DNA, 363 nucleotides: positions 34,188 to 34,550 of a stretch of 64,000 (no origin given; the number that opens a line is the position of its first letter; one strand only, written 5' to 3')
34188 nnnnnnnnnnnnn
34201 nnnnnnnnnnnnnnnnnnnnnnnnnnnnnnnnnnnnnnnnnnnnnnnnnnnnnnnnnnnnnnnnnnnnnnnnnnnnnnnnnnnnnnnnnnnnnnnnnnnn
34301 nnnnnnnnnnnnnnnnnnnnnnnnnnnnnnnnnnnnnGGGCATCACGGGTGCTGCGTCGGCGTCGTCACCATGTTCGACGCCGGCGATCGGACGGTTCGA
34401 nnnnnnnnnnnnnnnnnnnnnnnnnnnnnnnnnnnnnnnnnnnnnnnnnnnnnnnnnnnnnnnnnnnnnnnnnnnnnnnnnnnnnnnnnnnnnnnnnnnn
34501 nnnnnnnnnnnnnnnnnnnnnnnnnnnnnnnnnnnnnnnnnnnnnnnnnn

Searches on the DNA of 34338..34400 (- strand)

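Call 58: build_rna_model(alignment_id=A3, structure=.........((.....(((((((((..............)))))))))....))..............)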
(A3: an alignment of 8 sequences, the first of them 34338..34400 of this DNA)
Model R1 built from alignment A3 (8 sequences, 68 columns); structure: as given.
model positions 55; base pairs 11; branch points 0; effective number of sequences 8; information 0.738 bits per position. Calibrated on 0.2 Mb of random sequence (short: E-values are rough).
structure used (alignment columns):
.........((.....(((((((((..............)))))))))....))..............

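Call 59: search_with_rna_model(model_id=R1, sources=[window, L001, L002, L003, L004, L005, L006, L007, L008, L009, L010, L011, L012, L013, L014, L015, L016, L017, L018, L019, L020, L021, L022, L023, L024, L025, L026, L027, L028, L029, L030, L031, L032, L033, L034, L035, L036, L037, L038, L039, L040, L041, L042, L043, L044, L045, L046, L047, L048, L049, L050, L051, L052, L053, L054, L055, L056, L057, L058, L059, L060, L061, L062, L063, L064, L065, L066, L067, L068, L069, L070, L071, L072, L073, L074, L075, L076, L077, L078, L079, L080], max_evalue=1)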
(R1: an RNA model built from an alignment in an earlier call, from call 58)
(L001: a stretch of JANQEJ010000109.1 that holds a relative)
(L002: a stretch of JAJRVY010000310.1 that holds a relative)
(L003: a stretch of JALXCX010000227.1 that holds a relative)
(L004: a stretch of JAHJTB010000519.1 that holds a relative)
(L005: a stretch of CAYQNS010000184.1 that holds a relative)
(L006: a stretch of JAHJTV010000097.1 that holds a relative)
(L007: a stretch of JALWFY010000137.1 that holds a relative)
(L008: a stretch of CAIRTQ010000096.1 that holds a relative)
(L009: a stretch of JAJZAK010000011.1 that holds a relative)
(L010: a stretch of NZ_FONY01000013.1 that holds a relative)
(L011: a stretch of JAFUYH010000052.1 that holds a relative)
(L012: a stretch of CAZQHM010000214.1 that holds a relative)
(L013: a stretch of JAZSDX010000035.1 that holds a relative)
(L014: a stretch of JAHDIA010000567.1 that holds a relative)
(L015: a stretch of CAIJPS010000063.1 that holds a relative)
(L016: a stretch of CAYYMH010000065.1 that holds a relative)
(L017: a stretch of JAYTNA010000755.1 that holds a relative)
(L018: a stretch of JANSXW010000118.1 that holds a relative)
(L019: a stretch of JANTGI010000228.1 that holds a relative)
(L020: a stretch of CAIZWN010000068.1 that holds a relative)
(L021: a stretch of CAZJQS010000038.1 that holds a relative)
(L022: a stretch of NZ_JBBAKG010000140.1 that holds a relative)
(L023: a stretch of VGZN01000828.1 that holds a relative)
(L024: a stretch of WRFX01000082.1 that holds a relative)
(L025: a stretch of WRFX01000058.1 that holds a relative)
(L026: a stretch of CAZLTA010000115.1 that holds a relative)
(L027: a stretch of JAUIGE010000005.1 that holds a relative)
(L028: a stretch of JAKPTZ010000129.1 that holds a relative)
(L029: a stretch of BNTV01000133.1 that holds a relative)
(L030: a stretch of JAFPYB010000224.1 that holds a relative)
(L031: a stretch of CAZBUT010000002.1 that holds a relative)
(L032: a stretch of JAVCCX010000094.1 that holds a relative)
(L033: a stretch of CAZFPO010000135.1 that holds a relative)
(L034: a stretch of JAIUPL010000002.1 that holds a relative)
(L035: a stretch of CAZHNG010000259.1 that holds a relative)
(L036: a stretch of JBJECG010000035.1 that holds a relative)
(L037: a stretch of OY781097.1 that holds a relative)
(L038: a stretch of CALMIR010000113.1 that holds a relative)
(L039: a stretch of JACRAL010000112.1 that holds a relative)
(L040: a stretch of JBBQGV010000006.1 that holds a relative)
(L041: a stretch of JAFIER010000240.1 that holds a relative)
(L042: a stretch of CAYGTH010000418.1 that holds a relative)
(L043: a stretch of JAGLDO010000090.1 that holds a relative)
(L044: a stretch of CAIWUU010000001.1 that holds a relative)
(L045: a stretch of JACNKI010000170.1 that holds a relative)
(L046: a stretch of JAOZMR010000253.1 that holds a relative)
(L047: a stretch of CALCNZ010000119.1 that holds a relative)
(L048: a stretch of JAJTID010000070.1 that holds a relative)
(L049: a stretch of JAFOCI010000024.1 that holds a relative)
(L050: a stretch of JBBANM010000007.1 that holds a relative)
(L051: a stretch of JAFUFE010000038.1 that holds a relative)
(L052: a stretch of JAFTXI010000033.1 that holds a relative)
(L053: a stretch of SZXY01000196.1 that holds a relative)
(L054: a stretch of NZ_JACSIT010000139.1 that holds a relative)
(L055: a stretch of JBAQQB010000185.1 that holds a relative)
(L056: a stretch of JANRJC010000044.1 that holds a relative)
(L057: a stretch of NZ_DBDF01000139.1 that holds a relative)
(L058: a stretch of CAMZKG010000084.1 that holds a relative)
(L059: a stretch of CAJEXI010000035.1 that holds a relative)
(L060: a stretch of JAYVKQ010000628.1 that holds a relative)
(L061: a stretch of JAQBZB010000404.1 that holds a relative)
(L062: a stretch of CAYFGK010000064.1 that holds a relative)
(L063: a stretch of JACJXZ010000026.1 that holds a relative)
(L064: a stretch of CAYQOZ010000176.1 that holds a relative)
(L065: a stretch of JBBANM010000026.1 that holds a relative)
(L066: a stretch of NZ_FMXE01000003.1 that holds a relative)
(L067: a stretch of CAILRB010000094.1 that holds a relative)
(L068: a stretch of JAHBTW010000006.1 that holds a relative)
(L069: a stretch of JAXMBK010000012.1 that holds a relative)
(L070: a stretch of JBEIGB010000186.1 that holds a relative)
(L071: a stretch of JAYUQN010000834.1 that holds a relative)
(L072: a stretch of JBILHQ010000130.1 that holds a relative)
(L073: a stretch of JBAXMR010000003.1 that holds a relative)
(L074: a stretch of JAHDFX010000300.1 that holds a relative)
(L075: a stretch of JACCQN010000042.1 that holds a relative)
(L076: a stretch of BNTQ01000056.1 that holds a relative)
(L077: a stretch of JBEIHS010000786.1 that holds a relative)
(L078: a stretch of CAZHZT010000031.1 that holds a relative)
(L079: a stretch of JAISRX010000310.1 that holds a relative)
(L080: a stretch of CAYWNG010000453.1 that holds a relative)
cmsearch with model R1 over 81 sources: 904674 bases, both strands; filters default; matches with E-value up to 1: 14.
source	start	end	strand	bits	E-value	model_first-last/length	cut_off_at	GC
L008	9167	9221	+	58.9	2.1e-11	1-55/55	no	0.64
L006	6964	7018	+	56.3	9e-11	1-55/55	no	0.49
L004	2970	3024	+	54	3.5e-10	1-55/55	no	0.71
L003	3649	3703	+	53.3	5.3e-10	1-55/55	no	0.49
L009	4194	4248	+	51.3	1.7e-09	1-55/55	no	0.62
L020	9149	9203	+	48.7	7.4e-09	1-55/55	no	0.73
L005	4307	4361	+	48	1.1e-08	1-55/55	no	0.42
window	34338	34400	-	44.3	9.7e-08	1-55/55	no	0.68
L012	2271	2325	+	40.4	9.5e-07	1-55/55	no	0.6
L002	3196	3267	+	23.1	0.021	1-55/55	no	0.69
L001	9137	9208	+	21.9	0.043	1-55/55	no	0.69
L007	7170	7227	+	21.8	0.045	1-55/55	no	0.48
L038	7807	7861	+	20.9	0.079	1-55/55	no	0.45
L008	9183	9202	-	17.1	0.68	17-36/55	no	0.7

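Call 60: search_with_rna_model(model_id=R1, sources=[L087, L088, L089, L090, L091, L092, L093, L094, L095, L096, L097, L098, L099, L100, L101, L102, L103, L104, L105, L106, L107, L108, L109, L110, L111, L112, L113, L114, L115, L116, L117, L118, L119, L120, L121, L122, L123, L124, L125, L126, L127, L128, L129, L130, L131, L132, L133, L134, L135, L136, L137, L138, L139, L140, L141, L142, L143, L144, L145, L146, L147, L148, L149, L150, L151, L152, L153, L154, L155, L156, L157, L158, L159, L160, L161, L162, L163, L164, L165], max_evalue=1)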
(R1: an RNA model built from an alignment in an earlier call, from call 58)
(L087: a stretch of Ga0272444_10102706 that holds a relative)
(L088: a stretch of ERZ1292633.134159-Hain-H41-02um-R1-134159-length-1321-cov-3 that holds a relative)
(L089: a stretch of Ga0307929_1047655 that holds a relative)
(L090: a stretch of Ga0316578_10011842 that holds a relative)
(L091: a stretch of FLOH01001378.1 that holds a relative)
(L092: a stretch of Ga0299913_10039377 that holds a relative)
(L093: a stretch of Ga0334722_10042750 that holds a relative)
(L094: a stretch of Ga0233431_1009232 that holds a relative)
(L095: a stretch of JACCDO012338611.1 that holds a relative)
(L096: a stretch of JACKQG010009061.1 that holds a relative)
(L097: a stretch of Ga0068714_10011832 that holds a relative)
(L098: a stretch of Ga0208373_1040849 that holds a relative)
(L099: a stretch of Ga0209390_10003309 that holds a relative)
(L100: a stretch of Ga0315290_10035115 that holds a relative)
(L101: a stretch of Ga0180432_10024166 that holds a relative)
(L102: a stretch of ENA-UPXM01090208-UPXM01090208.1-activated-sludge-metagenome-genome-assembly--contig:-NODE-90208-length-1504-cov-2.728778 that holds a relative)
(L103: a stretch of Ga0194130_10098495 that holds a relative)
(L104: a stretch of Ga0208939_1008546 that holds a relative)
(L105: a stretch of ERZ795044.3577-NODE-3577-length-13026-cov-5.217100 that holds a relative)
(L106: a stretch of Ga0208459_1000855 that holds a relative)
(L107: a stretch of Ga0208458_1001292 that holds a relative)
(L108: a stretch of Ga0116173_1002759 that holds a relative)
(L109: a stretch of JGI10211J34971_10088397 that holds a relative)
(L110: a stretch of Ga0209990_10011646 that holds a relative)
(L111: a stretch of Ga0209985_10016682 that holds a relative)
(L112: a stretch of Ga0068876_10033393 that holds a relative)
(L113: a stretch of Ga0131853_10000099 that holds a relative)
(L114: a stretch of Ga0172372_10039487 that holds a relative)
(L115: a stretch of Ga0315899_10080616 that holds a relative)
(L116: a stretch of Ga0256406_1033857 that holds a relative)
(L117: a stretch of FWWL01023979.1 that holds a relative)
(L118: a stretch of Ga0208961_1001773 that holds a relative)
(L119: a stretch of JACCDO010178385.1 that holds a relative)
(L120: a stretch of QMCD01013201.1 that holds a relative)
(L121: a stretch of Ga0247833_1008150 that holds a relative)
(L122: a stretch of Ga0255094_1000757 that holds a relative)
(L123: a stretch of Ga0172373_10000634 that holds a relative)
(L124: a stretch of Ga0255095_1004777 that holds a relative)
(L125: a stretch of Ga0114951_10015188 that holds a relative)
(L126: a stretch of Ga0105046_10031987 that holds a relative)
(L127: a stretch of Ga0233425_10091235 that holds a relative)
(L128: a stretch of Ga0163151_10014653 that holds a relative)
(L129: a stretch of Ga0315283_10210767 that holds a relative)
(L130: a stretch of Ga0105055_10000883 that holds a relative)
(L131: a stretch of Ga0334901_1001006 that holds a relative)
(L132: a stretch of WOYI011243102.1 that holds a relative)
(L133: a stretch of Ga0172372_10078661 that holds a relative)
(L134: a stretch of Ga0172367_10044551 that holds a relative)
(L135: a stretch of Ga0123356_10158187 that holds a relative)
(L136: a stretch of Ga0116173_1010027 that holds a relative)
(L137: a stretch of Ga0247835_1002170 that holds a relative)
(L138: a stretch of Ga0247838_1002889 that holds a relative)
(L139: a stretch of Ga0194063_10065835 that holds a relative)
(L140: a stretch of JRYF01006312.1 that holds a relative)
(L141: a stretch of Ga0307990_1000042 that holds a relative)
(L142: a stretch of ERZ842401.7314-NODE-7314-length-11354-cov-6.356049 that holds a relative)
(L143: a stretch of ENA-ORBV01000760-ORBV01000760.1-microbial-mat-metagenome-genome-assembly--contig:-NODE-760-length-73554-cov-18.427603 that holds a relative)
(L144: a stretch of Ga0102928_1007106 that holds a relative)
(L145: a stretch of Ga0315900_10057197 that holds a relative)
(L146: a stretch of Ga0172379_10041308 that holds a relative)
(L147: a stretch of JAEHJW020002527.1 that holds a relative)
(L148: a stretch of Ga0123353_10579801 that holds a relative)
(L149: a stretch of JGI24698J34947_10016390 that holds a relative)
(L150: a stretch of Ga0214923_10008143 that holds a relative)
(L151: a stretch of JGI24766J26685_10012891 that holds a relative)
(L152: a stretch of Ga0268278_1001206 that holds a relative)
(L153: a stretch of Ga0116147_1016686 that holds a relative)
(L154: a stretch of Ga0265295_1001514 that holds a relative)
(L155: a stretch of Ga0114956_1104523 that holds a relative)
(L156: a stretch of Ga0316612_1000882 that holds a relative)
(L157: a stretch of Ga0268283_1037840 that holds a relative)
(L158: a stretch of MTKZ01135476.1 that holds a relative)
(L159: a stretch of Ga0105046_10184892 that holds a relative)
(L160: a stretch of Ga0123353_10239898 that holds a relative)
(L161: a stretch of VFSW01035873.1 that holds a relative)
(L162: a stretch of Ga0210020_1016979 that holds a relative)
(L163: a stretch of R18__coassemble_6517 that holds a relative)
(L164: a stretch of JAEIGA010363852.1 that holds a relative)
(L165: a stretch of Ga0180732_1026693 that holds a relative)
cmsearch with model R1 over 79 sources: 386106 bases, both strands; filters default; matches with E-value up to 1: 9.
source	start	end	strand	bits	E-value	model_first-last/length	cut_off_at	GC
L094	5154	5208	+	42.3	1.4e-07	1-55/55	no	0.64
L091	5154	5208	+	40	5.1e-07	1-55/55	no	0.56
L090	1126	1180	+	39.6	6.2e-07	1-55/55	no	0.71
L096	5154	5208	+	35.2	8e-06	1-55/55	no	0.65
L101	2595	2649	+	27.7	0.00065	1-55/55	no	0.69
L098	1304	1359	+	25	0.0031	1-55/55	no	0.46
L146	1327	1382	+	23.6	0.007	1-55/55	no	0.46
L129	1270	1324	+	20.1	0.051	1-55/55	no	0.73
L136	4432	4487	+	17.6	0.22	1-55/55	no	0.59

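Call 73: search_with_rna_model(model_id=R1, source=L166, max_evalue=1, show_alignments=1)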
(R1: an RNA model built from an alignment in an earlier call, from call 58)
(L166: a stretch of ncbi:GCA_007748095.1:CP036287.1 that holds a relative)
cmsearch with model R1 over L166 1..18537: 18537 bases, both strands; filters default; matches with E-value up to 1: 1.
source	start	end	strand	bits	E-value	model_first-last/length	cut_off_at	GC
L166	17290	17346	+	19.5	0.0035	1-55/55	no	0.81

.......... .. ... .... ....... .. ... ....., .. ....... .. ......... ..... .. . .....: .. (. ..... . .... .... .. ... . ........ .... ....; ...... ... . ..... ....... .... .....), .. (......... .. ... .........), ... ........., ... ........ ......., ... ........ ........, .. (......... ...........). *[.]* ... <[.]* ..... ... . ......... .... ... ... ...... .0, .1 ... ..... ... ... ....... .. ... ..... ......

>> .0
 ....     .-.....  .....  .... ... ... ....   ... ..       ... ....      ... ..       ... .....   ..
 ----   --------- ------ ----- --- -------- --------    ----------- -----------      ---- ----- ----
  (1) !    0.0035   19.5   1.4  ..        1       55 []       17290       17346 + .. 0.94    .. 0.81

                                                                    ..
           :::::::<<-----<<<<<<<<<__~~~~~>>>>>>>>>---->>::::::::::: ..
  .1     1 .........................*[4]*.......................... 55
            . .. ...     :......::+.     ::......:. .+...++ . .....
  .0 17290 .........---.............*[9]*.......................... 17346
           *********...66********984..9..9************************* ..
